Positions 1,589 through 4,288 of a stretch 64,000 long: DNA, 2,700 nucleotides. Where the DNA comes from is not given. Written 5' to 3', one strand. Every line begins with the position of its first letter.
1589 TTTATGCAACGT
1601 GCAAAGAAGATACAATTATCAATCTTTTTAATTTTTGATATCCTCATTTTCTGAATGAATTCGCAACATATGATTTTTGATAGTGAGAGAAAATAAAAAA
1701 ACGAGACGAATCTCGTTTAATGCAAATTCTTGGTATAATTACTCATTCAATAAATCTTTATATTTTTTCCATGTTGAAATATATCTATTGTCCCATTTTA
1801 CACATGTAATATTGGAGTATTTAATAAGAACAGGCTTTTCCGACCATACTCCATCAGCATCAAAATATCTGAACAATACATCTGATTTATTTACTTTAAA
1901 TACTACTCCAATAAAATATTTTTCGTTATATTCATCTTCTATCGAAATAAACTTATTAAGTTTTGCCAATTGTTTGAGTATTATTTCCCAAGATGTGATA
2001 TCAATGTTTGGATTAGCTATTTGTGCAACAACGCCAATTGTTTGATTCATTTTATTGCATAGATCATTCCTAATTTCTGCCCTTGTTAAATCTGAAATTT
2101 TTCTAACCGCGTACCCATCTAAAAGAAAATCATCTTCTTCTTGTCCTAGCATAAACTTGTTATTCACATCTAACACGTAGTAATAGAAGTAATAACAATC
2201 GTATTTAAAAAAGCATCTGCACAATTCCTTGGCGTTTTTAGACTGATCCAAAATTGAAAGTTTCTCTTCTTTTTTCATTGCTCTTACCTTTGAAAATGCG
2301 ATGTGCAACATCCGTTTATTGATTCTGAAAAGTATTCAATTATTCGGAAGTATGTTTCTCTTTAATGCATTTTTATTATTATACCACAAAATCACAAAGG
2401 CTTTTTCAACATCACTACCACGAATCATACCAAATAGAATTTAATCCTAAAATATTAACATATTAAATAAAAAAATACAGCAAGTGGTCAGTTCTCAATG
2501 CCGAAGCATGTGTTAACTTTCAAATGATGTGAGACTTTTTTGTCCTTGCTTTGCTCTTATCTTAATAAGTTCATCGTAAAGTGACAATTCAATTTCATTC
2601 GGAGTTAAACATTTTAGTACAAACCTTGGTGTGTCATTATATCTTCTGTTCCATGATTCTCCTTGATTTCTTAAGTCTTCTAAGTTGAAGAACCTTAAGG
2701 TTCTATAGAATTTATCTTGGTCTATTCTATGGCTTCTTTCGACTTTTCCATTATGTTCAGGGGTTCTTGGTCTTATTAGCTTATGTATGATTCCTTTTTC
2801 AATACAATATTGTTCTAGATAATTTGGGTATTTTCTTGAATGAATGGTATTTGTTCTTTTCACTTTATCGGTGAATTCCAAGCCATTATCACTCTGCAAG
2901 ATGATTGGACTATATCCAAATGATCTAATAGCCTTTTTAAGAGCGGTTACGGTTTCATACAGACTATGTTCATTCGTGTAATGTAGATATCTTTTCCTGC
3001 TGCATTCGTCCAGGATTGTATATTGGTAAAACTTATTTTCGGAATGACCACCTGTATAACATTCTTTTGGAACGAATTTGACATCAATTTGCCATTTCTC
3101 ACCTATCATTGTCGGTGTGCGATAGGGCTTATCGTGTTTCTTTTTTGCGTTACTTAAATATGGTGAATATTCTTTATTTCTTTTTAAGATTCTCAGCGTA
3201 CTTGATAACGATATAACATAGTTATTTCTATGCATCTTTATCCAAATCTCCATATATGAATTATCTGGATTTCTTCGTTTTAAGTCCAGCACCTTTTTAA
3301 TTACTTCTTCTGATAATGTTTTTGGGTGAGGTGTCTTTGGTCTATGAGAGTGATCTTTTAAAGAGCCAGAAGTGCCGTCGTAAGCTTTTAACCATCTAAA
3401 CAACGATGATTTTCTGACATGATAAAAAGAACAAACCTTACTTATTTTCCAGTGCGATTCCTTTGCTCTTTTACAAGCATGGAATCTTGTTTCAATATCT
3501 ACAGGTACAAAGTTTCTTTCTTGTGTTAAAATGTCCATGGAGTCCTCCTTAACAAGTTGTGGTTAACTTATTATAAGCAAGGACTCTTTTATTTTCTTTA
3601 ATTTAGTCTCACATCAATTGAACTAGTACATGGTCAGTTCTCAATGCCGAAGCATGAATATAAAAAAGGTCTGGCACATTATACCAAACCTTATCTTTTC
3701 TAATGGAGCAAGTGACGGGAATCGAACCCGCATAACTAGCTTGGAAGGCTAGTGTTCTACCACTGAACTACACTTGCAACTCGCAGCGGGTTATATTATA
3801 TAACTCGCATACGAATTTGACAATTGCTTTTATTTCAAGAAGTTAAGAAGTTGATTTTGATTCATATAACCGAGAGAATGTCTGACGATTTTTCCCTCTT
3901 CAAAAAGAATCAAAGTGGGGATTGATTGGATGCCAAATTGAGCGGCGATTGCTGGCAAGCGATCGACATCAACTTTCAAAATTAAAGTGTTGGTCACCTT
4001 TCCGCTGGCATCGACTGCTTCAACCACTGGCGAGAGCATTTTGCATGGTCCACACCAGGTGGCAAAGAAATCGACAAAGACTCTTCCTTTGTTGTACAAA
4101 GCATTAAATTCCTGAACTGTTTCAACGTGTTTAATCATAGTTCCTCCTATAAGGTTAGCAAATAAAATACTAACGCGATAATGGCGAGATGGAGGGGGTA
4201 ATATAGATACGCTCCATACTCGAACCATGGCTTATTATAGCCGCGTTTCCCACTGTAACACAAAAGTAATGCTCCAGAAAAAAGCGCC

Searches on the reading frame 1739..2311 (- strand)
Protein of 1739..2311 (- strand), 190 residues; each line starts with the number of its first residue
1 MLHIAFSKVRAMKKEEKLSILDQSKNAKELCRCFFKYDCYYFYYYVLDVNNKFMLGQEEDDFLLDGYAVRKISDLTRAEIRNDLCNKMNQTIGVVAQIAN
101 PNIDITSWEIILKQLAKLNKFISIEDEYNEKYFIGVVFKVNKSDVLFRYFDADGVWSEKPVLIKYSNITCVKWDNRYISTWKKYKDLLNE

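Call 34: find_encoding_contigs(protein=window:1739-2311:-, flank=900, max_places=10)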
Protein window:1739-2311:- (190 aa): 4 contigs read that carry it; 3 places shown.
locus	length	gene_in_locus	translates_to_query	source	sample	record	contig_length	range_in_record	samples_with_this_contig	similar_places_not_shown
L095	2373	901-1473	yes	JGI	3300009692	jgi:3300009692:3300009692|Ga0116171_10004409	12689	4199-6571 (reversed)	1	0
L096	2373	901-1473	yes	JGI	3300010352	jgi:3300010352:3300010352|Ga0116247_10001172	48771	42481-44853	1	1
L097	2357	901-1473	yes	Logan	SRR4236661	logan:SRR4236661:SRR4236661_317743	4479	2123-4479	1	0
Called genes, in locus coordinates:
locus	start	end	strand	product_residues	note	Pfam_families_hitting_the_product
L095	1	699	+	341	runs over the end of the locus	PF13551:HTH_29 (faint), PF13565:HTH_32 (weak), PF00665:rve, PF13683:rve_3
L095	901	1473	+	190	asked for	-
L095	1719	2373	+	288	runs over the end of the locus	PF02645:DegV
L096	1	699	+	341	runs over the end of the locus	PF13551:HTH_29 (faint), PF13565:HTH_32 (weak), PF00665:rve, PF13683:rve_3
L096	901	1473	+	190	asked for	-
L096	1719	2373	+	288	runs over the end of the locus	PF02645:DegV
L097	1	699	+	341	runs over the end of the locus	PF13551:HTH_29 (faint), PF13565:HTH_32 (weak), PF00665:rve, PF13683:rve_3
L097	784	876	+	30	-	-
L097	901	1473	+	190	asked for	-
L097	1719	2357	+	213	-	?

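Call 50: search_protein_families(library=ncbifam, proteins=[window:1739-2311:-], max_evalue=0.01)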
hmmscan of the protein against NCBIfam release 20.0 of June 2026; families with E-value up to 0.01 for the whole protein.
window:1739-2311:- (190 aa): 0 families

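Call 62: search_protein_families(library=pfam, proteins=[window:1739-2311:-], max_evalue=1)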
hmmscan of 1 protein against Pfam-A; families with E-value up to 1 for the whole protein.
window:1739-2311:- (190 aa): 0 families

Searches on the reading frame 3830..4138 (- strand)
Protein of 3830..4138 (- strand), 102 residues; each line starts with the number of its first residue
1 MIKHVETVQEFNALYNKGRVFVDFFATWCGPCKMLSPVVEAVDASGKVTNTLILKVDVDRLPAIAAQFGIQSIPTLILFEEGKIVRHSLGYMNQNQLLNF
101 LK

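Call 38: find_encoding_contigs(protein=window:3830-4138:-, flank=1200, max_places=10)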
Protein window:3830-4138:- (102 aa): 12 contigs read that carry it; 8 places shown.
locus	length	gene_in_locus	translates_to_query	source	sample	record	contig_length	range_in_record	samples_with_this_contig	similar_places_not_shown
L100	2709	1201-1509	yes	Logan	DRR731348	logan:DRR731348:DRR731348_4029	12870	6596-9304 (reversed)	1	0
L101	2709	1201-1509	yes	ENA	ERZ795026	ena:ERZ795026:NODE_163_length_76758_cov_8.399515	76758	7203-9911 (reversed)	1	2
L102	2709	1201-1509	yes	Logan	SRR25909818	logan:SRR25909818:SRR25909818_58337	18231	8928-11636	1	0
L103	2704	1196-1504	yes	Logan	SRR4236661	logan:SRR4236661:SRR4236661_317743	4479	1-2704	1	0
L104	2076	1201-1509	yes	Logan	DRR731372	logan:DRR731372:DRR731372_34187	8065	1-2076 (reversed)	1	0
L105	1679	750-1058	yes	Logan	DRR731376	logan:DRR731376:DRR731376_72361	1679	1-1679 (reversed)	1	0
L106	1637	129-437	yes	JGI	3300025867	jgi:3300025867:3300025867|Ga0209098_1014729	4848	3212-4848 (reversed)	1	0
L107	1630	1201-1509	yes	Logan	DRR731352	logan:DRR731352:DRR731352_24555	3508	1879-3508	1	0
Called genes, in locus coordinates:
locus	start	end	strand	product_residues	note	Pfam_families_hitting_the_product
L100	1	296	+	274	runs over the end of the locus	PF02517:Rce1-like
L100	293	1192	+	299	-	PF05857:TraX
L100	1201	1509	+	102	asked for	PF00085:Thioredoxin, PF13098:Thioredoxin_2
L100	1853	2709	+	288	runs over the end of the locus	PF02645:DegV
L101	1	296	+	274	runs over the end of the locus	PF02517:Rce1-like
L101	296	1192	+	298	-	PF05857:TraX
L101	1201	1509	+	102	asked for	PF00085:Thioredoxin, PF13098:Thioredoxin_2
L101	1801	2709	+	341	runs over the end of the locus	PF13551:HTH_29 (faint), PF13565:HTH_32 (weak), PF00665:rve, PF13683:rve_3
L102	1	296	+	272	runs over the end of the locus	PF02517:Rce1-like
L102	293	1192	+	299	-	PF05857:TraX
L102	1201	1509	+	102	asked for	PF00085:Thioredoxin, PF13098:Thioredoxin_2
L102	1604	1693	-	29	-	-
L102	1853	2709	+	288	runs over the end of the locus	PF02645:DegV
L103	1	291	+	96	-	?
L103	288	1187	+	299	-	PF05857:TraX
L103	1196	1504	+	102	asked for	PF00085:Thioredoxin, PF13098:Thioredoxin_2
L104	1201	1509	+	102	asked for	PF00085:Thioredoxin, PF13098:Thioredoxin_2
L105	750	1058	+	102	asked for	PF00085:Thioredoxin, PF13098:Thioredoxin_2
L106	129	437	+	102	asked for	PF00085:Thioredoxin, PF13098:Thioredoxin_2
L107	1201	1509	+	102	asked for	PF00085:Thioredoxin, PF13098:Thioredoxin_2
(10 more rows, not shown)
